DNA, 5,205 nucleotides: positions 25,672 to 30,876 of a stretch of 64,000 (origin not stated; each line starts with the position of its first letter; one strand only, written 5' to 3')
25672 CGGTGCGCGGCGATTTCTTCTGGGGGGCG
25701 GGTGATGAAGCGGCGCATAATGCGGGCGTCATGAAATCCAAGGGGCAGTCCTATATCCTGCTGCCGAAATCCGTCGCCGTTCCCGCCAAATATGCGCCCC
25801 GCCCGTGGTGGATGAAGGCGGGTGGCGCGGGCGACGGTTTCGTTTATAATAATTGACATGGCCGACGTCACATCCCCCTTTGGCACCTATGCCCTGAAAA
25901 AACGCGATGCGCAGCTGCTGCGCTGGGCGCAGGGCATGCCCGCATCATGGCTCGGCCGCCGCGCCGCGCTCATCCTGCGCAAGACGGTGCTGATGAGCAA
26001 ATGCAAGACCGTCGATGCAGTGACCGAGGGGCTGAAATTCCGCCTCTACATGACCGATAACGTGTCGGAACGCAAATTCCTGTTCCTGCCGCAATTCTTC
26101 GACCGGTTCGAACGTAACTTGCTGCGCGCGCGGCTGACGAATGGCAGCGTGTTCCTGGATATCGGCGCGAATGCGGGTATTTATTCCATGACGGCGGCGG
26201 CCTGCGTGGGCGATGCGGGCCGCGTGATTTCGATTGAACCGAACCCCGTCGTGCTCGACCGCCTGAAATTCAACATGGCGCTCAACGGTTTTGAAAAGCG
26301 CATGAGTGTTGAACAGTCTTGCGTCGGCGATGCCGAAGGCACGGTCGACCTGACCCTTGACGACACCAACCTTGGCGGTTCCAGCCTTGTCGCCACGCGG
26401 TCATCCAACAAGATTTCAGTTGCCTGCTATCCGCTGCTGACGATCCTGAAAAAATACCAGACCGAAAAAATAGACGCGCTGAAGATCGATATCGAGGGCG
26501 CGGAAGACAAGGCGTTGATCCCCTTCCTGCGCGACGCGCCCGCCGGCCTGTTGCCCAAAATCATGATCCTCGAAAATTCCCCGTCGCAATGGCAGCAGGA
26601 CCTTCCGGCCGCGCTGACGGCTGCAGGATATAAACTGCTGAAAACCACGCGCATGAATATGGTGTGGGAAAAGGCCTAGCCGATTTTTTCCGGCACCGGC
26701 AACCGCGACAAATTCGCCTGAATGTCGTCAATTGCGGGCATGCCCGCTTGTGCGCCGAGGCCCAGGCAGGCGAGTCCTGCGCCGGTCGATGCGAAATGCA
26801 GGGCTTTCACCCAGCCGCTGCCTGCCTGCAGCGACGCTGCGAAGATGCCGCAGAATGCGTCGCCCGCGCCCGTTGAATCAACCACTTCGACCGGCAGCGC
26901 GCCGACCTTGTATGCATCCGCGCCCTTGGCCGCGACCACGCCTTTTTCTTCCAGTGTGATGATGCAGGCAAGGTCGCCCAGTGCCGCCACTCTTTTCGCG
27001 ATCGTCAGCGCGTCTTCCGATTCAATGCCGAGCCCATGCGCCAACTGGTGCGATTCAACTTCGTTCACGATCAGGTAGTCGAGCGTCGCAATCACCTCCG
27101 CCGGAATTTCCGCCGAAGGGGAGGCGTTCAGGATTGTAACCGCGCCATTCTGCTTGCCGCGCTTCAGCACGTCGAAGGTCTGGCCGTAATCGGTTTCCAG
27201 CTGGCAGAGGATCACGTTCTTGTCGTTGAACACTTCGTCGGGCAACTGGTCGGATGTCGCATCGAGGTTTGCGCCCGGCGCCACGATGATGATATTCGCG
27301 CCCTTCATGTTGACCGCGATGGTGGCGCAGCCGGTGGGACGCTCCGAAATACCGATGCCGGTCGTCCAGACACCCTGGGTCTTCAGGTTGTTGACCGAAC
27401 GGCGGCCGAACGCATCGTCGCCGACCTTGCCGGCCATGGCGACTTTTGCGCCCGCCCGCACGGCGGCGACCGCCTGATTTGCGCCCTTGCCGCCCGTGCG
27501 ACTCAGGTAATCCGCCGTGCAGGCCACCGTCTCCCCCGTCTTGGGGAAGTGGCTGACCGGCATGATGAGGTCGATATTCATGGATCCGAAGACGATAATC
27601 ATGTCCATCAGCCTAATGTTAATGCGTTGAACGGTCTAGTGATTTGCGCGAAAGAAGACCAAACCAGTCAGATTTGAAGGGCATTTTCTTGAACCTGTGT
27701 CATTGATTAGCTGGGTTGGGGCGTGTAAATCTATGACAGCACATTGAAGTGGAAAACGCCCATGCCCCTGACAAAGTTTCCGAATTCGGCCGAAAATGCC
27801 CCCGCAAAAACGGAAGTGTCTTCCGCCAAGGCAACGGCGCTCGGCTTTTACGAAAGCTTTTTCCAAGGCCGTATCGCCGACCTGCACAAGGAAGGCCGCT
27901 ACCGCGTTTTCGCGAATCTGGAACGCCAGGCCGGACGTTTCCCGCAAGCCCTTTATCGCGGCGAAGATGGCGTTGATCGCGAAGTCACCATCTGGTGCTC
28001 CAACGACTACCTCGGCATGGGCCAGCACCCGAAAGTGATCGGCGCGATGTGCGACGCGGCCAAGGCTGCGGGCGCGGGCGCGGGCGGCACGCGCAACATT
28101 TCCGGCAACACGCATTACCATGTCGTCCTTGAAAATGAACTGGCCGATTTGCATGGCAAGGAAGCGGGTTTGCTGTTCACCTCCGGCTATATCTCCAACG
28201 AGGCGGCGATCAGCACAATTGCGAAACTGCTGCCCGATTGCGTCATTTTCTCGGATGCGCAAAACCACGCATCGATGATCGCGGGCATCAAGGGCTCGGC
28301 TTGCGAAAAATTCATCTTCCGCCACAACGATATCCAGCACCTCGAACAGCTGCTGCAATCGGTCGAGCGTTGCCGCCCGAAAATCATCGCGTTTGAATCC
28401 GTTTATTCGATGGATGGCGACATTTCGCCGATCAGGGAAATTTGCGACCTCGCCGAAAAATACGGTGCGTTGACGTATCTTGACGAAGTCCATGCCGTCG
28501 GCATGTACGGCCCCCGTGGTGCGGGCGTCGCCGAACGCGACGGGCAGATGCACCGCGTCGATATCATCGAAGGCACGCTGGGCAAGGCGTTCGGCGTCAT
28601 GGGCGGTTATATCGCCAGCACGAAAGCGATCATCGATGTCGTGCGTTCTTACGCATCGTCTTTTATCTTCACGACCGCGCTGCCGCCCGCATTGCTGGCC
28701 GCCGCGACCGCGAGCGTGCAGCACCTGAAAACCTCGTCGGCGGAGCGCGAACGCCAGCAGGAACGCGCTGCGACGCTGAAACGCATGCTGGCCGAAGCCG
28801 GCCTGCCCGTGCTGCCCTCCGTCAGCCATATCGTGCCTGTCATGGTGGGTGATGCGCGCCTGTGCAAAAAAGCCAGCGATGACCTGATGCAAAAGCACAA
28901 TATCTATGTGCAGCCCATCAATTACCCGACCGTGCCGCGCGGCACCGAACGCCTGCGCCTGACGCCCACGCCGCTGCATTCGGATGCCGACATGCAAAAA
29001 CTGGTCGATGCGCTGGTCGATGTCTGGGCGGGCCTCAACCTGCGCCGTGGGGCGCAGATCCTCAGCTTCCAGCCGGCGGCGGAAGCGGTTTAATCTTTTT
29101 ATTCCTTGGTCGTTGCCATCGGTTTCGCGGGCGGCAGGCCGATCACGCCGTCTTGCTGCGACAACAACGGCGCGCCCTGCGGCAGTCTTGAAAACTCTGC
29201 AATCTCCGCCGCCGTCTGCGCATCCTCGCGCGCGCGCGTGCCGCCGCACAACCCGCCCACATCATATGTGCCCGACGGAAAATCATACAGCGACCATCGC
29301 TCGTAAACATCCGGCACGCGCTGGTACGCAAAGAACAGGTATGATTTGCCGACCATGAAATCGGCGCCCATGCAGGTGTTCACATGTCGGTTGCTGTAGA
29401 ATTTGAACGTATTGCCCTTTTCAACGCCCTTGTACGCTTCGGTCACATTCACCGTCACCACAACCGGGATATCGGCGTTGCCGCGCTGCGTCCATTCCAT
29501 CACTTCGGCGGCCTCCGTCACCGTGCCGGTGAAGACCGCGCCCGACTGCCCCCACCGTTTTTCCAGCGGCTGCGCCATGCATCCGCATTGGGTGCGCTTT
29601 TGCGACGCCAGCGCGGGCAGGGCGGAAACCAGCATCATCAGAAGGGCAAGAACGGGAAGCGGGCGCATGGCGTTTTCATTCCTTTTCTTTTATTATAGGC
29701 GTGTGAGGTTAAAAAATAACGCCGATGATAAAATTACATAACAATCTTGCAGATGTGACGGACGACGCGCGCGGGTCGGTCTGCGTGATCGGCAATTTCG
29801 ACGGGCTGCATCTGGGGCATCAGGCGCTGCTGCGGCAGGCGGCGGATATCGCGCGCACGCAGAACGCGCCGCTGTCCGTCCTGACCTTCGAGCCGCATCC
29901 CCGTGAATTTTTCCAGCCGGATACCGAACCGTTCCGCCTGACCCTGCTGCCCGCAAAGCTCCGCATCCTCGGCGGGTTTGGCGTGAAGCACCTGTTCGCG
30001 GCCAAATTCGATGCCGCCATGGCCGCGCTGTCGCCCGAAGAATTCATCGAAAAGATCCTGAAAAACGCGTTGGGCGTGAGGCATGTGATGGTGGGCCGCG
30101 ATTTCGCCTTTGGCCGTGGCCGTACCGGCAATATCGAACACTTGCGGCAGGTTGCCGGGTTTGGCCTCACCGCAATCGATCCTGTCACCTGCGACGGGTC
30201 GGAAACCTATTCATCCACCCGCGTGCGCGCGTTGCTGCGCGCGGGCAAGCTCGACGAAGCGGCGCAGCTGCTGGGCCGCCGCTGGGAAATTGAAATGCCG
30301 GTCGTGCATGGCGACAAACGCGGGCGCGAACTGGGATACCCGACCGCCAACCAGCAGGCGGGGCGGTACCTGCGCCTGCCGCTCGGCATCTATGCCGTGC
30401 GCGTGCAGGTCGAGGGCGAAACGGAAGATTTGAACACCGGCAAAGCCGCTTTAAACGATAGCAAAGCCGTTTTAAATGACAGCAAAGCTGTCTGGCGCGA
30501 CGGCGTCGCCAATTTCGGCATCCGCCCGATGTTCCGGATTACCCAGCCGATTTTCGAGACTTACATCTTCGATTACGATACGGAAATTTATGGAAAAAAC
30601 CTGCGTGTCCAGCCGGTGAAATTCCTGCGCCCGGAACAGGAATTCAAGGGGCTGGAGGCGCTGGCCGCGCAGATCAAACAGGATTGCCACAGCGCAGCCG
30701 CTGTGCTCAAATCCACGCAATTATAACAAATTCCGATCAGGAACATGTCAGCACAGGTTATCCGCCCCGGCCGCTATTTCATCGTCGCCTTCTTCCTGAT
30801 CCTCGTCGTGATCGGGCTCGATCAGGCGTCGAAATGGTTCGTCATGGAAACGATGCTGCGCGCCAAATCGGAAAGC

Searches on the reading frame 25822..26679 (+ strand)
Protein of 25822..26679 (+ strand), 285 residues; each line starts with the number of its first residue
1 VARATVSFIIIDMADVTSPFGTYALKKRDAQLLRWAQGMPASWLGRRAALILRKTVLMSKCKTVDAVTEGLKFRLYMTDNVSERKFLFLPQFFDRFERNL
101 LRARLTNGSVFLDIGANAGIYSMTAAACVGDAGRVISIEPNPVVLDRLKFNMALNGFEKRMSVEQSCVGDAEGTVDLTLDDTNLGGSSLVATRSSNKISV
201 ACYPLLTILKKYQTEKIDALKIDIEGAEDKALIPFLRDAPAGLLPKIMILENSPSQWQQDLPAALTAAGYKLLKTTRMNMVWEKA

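Call 46: search_protein_families(library=pfam, proteins=[window:25822-26679:+], max_evalue=0.0001)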
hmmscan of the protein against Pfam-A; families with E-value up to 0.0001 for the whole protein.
window:25822-26679:+ (285 aa): 2 families
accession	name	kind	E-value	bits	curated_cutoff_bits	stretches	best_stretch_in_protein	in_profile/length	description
PF05050.19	Methyltransf_21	-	6.2e-17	62.7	22.7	1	113-271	1-172/173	Methyltransferase FkbM domain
PF02475.24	TRM5-TYW2_MTfase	-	3.7e-06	27.4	28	1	97-165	26-93/164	TRM5/TYW2 methyltransferase domain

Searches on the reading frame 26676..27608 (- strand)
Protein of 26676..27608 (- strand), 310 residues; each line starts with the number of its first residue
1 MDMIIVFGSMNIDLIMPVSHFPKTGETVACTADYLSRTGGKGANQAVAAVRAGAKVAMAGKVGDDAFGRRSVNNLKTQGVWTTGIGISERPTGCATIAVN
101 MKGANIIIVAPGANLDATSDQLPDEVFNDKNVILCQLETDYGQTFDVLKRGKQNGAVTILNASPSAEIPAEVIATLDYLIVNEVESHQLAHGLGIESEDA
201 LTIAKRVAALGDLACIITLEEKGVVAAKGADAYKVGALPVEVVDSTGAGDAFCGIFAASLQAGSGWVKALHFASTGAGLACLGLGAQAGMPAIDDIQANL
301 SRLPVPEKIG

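Call 46: search_protein_families(library=pfam, proteins=[window:26676-27608:-], max_evalue=0.0001)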
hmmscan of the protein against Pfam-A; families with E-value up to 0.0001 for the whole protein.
window:26676-27608:- (310 aa): 1 family
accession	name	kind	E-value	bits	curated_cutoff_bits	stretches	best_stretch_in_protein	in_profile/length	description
PF00294.29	PfkB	-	7.9e-47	160.5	25.8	1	1-292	1-301/302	pfkB family carbohydrate kinase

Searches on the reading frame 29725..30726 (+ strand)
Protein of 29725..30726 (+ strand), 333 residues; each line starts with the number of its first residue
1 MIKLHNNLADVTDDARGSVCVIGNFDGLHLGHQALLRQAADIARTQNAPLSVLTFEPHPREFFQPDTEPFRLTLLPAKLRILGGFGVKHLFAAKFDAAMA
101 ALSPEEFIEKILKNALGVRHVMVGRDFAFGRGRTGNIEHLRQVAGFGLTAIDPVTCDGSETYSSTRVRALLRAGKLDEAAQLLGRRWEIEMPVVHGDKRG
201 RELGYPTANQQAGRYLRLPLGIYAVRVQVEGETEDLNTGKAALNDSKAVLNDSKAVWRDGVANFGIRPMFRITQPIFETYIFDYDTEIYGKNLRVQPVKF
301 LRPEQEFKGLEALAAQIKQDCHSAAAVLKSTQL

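Call 46: search_protein_families(library=pfam, proteins=[window:29725-30726:+], max_evalue=0.0001)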
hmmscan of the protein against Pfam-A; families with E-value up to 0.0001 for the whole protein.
window:29725-30726:+ (333 aa): 2 families
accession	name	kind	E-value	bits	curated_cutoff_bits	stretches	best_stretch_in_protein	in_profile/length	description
PF06574.18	FAD_syn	-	2.9e-49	167.3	27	1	14-165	4-157/158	FAD synthetase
PF01687.23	Flavokinase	-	2.1e-35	122.1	19.6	1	183-327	1-123/124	Riboflavin kinase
